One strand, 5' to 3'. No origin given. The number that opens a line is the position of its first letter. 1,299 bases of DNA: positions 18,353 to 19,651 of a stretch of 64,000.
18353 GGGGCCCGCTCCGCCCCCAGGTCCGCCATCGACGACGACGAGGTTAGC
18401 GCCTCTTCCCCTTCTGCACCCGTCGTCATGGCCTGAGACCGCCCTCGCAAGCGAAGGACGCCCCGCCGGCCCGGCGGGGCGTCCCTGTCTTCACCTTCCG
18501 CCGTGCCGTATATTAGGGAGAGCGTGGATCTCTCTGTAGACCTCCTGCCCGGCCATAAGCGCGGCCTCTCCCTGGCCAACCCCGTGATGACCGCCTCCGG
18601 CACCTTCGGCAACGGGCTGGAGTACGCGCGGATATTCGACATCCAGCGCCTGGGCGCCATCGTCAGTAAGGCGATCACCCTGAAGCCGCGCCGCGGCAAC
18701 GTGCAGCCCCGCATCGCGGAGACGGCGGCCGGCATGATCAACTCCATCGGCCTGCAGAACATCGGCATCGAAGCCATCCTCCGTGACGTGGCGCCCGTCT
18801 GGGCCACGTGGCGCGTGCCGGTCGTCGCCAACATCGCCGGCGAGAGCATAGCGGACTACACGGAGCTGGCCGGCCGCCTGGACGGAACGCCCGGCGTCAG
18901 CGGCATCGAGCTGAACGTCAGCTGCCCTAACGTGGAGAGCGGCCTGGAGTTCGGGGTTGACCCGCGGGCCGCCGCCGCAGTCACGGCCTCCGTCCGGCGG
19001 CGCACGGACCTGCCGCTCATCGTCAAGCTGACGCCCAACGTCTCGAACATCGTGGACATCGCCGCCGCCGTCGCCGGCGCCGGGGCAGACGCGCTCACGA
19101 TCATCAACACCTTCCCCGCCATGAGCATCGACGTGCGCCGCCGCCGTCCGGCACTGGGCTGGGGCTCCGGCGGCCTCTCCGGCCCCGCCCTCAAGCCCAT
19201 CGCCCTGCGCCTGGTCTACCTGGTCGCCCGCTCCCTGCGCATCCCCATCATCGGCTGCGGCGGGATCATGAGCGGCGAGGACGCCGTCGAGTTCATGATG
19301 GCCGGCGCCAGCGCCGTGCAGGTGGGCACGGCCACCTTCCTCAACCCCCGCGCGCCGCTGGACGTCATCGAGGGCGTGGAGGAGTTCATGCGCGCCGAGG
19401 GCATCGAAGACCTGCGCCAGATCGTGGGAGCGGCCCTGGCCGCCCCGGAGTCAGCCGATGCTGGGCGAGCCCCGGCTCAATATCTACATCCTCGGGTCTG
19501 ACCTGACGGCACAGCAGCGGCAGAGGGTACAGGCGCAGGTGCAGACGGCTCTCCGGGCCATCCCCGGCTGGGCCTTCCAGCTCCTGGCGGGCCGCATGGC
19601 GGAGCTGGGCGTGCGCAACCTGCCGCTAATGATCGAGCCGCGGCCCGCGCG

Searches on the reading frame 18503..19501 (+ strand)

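Call 12: search_protein_families(library=pfam, proteins=[window:18503-19501:+], max_evalue=0.001)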
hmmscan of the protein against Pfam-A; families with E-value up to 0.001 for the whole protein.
window:18503-19501:+ (332 aa): 3 families
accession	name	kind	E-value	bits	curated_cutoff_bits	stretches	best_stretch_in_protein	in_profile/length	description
PF01180.27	DHO_dh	-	2e-78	264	27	1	21-296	8-291/291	Dihydroorotate dehydrogenase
PF03060.21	NMO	-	2.5e-07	30.9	28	1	219-278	164-225/331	Nitronate monooxygenase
PF01207.24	Dus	-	3.9e-07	29.9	20.4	0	107-200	56-157/311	Dihydrouridine synthase (Dus)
